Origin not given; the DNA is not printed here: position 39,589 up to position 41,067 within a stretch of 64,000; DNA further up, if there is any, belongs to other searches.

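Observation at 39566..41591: AT-rich orphan two-gene cassette (136 aa + 392 aa) is wedged between housekeeping genes and is a candidate undescribed defence or toxin-antitoxin-like module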

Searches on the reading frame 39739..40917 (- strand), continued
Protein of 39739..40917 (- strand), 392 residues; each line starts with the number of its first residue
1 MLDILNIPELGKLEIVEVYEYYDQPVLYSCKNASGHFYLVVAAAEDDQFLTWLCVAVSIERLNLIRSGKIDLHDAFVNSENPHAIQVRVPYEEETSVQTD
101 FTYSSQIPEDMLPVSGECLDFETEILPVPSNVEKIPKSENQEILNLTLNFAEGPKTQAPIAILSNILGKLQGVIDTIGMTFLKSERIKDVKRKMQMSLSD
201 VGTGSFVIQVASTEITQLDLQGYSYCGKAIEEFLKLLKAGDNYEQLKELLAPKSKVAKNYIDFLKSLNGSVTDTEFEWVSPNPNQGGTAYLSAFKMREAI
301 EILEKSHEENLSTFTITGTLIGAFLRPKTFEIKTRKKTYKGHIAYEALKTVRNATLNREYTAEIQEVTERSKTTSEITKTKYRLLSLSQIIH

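Call 67: search_dna_similar(query=window:39739-40917:-, collection=plasmids, mode=protein, max_evalue=0.001, max_rows=25)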
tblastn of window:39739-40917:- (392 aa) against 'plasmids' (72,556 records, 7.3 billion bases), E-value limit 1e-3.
Records with a match: 5; places in all: 5; records where one place covers at least 80% of the query: 3.
Best place of each record, by identity: <60% 5.
By first word of the organism name: Oscillatoria 1; Rhodococcus 1; Arthrobacter 1; Rahnella 1; Mycobacteroides 1.
By predicted mobility (MOB-suite, as given by PLSDB): non-mobilizable 3; conjugative 1; mobilizable 1.
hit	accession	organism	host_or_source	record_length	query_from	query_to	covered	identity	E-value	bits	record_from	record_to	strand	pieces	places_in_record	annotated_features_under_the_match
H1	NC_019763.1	Oscillatoria nigro-viridis PCC 7112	-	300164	10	387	96%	34.3%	5e-56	205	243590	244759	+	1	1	DUF6575 domain-containing protein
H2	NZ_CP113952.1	Rhodococcus sp. JS3073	culture,soil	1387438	10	388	97%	26.3%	3e-24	112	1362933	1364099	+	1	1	record has no annotation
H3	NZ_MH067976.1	Arthrobacter sp.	-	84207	10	390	97%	25.5%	4e-18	94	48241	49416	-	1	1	DUF6575 domain-containing protein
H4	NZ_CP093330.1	Rahnella aceris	whole organism,grassland soil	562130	9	116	28%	26.5%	3e-6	57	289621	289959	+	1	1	DUF6575 domain-containing protein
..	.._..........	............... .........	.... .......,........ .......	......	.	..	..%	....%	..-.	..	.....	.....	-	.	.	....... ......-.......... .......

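Call 68: search_dna_similar(query=window:39739-40917:-, collection=phages, mode=protein, max_evalue=0.001, max_rows=25)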
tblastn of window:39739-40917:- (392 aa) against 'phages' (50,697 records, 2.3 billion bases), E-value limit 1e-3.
No match.

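Call 69: get_annotated_region(hit=H4, flank=5000)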
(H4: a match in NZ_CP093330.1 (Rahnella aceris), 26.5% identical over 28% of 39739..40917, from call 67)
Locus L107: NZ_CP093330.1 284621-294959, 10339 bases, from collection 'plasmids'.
description: Rahnella aceris strain S2-A69 plasmid p2, complete sequence
organism: Rahnella aceris (NCBI taxid 2703885)
taxonomy: Bacteria; Pseudomonadota; Gammaproteobacteria; Enterobacterales; Yersiniaceae; Rahnella; Rahnella aceris
host: -; source: whole organism,grassland soil; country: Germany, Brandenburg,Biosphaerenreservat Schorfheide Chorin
typing (MOB-suite, as given by PLSDB): non-mobilizable; replicon rep_cluster_1067
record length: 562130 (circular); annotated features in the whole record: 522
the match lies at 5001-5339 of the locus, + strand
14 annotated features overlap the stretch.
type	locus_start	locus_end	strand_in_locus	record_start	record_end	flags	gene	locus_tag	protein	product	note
CDS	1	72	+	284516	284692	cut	-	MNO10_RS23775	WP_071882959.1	DUF4222 domain-containing protein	-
CDS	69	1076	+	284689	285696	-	-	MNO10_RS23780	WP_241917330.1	conserved phage C-terminal domain-containing protein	-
CDS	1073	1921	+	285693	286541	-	-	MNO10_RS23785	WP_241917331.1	hypothetical protein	-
CDS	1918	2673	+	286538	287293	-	-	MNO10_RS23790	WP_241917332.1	MT-A70 family methyltransferase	-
CDS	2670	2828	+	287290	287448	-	-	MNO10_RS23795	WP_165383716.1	hypothetical protein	-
CDS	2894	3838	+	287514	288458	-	-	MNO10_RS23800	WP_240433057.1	DUF968 domain-containing protein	-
CDS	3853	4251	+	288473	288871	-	-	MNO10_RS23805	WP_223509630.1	antiterminator Q family protein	GO:0060567 - negative regulation of termination of DNA-templated transcription [Evidence IEA]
CDS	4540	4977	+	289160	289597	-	-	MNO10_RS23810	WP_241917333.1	hypothetical protein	-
CDS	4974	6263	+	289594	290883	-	-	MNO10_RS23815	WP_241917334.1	DUF6575 domain-containing protein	-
CDS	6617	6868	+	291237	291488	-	-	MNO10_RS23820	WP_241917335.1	hypothetical protein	-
CDS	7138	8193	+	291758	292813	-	-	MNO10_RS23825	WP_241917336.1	site-specific DNA-methyltransferase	GO:0009307 - DNA restriction-modification system [Evidence IEA]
CDS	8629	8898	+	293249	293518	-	-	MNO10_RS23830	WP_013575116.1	HP1 family phage holin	-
CDS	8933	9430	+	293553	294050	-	-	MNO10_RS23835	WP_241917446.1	lysozyme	-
CDS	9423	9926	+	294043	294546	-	-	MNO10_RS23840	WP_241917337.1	lysis system i-spanin subunit Rz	GO:0019835 - cytolysis [Evidence IEA]; GO:0019076 - viral release from host cell [Evidence IEA]; GO:0044659 - viral ...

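Call 70: get_annotated_region(hit=H1, flank=5000)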
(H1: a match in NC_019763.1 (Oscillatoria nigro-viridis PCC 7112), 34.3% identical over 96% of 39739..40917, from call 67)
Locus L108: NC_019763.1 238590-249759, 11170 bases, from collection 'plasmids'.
description: Oscillatoria nigro-viridis PCC 7112 plasmid pOSC7112.01, complete sequence
organism: Oscillatoria nigro-viridis PCC 7112 (NCBI taxid 179408)
taxonomy: Bacteria; Cyanobacteriota; Cyanophyceae; Oscillatoriales; Oscillatoriaceae; Oscillatoria; Oscillatoria nigro-viridis; Oscillatoria nigro-viridis PCC 7112
host: -; source: -; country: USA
typing (MOB-suite, as given by PLSDB): conjugative; replicon rep_cluster_1695; relaxase MOBP; mating-pair formation MPF_T
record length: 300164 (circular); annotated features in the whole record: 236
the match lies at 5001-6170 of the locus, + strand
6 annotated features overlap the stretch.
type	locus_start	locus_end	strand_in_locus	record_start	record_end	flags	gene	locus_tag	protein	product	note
CDS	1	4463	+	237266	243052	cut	-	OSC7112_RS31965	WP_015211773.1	DEAD/DEAH box helicase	-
CDS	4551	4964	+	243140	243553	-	-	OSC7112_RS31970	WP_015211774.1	hypothetical protein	-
CDS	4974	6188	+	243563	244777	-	-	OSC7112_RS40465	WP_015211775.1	DUF6575 domain-containing protein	-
CDS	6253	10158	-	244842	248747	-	-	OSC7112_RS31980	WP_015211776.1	hypothetical protein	-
CDS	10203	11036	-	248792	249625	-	-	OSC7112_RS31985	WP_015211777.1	hypothetical protein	-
CDS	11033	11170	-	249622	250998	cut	-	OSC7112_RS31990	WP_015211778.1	GNAT family N-acetyltransferase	-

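Call 71: get_annotated_region(hit=H3, flank=5000)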
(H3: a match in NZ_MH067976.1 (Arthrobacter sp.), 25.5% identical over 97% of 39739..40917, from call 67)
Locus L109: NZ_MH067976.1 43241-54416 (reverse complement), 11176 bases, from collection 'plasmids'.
description: Arthrobacter sp. strain ANT_H58 plasmid pA58H3, complete sequence
organism: Arthrobacter sp. (NCBI taxid 1667)
taxonomy: Bacteria; Actinomycetota; Actinomycetes; Micrococcales; Micrococcaceae; Arthrobacter; Arthrobacter sp.
host: -; source: -; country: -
typing (MOB-suite, as given by PLSDB): mobilizable; relaxase MOBF
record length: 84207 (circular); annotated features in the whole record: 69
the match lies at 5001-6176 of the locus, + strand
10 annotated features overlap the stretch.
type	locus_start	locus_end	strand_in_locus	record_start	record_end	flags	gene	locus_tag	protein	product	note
CDS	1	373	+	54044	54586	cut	-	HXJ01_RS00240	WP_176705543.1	hypothetical protein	-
CDS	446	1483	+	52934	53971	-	-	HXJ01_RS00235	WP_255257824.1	DUF916 domain-containing protein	-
CDS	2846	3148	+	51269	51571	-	-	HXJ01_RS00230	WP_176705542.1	hypothetical protein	-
CDS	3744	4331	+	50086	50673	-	-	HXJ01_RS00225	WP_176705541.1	recombinase family protein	GO:0006310 - DNA recombination [Evidence IEA]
CDS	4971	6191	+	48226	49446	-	-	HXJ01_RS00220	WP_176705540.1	DUF6575 domain-containing protein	-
CDS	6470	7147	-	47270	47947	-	-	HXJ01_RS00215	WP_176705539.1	DUF3800 domain-containing protein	-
CDS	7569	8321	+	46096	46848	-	-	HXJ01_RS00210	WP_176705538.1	hypothetical protein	-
CDS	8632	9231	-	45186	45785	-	-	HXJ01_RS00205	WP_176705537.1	hypothetical protein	-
CDS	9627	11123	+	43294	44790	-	-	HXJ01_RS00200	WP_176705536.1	class I SAM-dependent DNA methyltransferase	-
CDS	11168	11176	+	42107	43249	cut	-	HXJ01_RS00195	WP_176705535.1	restriction endonuclease subunit S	GO:0006304 - DNA modification [Evidence IEA]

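Call 72: search_protein_families(library=padloc, proteins=[L107:4540-4977:+, L107:4974-6263:+, L108:4551-4964:+, L108:4974-6188:+, L109:4971-6191:+, L099:5639-6004:+, L099:6001-7197:+, L102:67-501:+, L102:498-1622:+], max_evalue=0.001)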
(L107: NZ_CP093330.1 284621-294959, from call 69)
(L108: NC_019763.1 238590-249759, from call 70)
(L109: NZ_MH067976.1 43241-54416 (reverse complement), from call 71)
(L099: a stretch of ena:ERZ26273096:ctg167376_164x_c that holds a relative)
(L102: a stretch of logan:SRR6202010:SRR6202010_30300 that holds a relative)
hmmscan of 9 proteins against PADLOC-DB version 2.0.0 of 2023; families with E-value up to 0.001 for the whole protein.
L107:4540-4977:+ (145 aa): 1 family
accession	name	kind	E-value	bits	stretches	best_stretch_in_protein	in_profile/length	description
PDLC04023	PD-T4-10_A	-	5e-09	34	1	25-137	25-141/148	-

L107:4974-6263:+ (429 aa): 1 family
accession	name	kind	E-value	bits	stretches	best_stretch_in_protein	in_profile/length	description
PDLC04024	PD-T4-10_B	-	8.6e-05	20.1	1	32-106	35-107/353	-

L108:4551-4964:+ (137 aa): 1 family
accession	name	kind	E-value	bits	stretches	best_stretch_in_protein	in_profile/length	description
PDLC04023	PD-T4-10_A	-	9.3e-05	20.2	1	10-91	24-107/148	-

L108:4974-6188:+ (404 aa): 0 families

L109:4971-6191:+ (406 aa): 5 families
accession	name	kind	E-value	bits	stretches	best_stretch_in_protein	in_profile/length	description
PDLC04749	PDC-M63B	-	1.4e-08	32.2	1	166-281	77-191/309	-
PDLC04750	PDC-M63B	-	5.2e-07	27.2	1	165-324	82-243/313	-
PDLC04747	PDC-M63B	-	1.1e-05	22.8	1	167-286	81-199/309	-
PDLC04024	PD-T4-10_B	-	6e-05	20.6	1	21-124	24-121/353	-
PDLC04748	PDC-M63B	-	0.00096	16.1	0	216-400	129-310/326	-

L099:5639-6004:+ (121 aa): 1 family
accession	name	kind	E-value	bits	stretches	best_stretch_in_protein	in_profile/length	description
PDLC04023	PD-T4-10_A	-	0.00012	19.8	1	6-118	23-146/148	-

L099:6001-7197:+ (398 aa): 3 families
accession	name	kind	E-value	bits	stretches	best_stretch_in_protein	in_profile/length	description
PDLC04747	PDC-M63B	-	4.6e-08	30.7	1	145-394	62-308/309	-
PDLC04749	PDC-M63B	-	1.8e-05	22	1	141-293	55-206/309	-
PDLC04024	PD-T4-10_B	-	0.00025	18.6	1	22-117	25-118/353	-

L102:67-501:+ (144 aa): 1 family
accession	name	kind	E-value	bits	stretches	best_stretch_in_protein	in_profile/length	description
PDLC04023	PD-T4-10_A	-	6.3e-05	20.7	1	10-109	24-121/148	-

L102:498-1622:+ (374 aa): 3 families
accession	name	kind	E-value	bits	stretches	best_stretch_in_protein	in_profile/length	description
PDLC04024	PD-T4-10_B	-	3.3e-05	21.5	1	15-119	21-122/353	-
PDLC04748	PDC-M63B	-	0.00025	18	1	180-267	120-207/326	-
PDLC04747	PDC-M63B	-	0.00033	18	1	180-369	121-307/309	-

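Call 76: search_protein_families(library=padloc, proteins=[L110:3527-3949:+, L110:3946-5238:+, L111:3564-4004:+, L111:4001-5290:+], max_evalue=0.001)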
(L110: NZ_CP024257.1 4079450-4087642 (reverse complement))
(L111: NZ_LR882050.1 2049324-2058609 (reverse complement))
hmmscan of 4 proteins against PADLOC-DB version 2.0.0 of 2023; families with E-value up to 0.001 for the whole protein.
L110:3527-3949:+ (140 aa): 1 family
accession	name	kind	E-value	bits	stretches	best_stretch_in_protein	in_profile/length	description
PDLC04023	PD-T4-10_A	-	1.1e-05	23.2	1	21-136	25-144/148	-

L110:3946-5238:+ (430 aa): 1 family
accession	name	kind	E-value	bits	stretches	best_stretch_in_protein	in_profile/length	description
PDLC04024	PD-T4-10_B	-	0.00028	18.4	0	32-89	35-92/353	-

L111:3564-4004:+ (146 aa): 1 family
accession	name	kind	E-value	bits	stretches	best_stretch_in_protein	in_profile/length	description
PDLC04023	PD-T4-10_A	-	4.7e-10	37.3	1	24-144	24-147/148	-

L111:4001-5290:+ (429 aa): 1 family
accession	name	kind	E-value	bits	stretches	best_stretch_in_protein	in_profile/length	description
PDLC04024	PD-T4-10_B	-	1.1e-07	29.6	1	23-120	26-120/353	-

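Call 95: find_encoding_contigs(protein=P0246, flank=5000, max_places=2)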
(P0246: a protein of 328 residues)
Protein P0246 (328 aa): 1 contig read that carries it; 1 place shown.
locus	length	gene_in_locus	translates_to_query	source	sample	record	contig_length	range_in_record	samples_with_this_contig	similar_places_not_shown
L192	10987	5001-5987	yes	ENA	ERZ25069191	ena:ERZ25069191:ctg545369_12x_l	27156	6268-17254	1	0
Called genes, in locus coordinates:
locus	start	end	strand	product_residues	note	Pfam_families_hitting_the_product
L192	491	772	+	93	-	PF00515:TPR_1 (faint), PF07719:TPR_2 (faint), PF13432:TPR_16, PF13414:TPR_11 (weak)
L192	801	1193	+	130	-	PF01555:N6_N4_Mtase (weak)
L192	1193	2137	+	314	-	PF01555:N6_N4_Mtase, PF01844:HNH, PF14279:HNH_5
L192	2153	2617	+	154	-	-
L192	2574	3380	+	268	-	-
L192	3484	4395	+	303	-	-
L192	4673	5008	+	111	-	PF05973:Gp49 (weak)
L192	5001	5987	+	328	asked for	-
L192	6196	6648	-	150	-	-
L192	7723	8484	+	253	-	PF13384:HTH_23 (faint), PF13022:HTH_Tnp_1_2 (weak)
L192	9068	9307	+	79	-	-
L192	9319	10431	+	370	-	PF01168:Ala_racemase_N, PF14031:D-ser_dehydrat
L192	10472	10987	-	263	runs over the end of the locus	PF00106:adh_short, PF08659:KR, PF13561:adh_short_C2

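Call 96: find_encoding_contigs(protein=P0360, flank=5000, max_places=2)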
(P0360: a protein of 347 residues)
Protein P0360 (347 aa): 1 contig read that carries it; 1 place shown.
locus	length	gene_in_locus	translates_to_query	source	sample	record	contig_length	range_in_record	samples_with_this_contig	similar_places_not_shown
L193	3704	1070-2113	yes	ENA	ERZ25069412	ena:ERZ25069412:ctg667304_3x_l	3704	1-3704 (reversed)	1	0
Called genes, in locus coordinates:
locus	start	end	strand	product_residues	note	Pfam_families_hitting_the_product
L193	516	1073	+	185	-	PF01850:PIN (faint)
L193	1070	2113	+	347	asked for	-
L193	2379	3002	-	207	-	PF13358:DDE_3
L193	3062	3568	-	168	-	PF13565:HTH_32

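Call 97: search_solved_structures(query=L192:4673-5005:+, max_evalue=1)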
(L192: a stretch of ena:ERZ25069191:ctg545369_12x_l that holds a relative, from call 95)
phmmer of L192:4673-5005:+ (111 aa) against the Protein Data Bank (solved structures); distinct sequences matched with E-value up to 1: 4.
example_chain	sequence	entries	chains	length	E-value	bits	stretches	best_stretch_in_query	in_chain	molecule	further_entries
4v7k_Ay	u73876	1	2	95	0.4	14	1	56-89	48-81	Toxin relE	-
4fxe_D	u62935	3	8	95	0.52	13.6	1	56-85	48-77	mRNA interferase RelE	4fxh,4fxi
4v7j_Ay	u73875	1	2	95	0.62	13.4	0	56-85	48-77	Toxin relE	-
2kc8_A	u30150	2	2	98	0.68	13.2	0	56-84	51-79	Toxin relE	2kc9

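Call 98: search_solved_structures(query=L193:516-1070:+, max_evalue=1)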
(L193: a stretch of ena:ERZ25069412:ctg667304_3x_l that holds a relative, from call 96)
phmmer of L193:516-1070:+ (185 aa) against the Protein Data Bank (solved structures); distinct sequences matched with E-value up to 1: 2.
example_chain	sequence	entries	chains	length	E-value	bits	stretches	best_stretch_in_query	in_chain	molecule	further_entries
7ktj_A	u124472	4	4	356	0.17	14.8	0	34-98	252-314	DNA-directed DNA/RNA polymerase mu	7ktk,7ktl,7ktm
9tzd_A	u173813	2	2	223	0.41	13.5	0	108-155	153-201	KempTIM1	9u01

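Call 104: find_encoding_contigs(protein=P0244, flank=4000, max_places=3)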
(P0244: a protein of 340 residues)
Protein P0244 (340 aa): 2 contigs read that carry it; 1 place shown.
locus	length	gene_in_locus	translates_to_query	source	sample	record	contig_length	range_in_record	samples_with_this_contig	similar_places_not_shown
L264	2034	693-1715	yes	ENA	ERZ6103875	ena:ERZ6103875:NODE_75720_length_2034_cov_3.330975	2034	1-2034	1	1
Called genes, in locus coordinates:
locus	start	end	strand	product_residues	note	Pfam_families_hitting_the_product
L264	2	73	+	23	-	?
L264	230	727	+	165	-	PF01850:PIN (weak)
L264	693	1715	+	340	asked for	-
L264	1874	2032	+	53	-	?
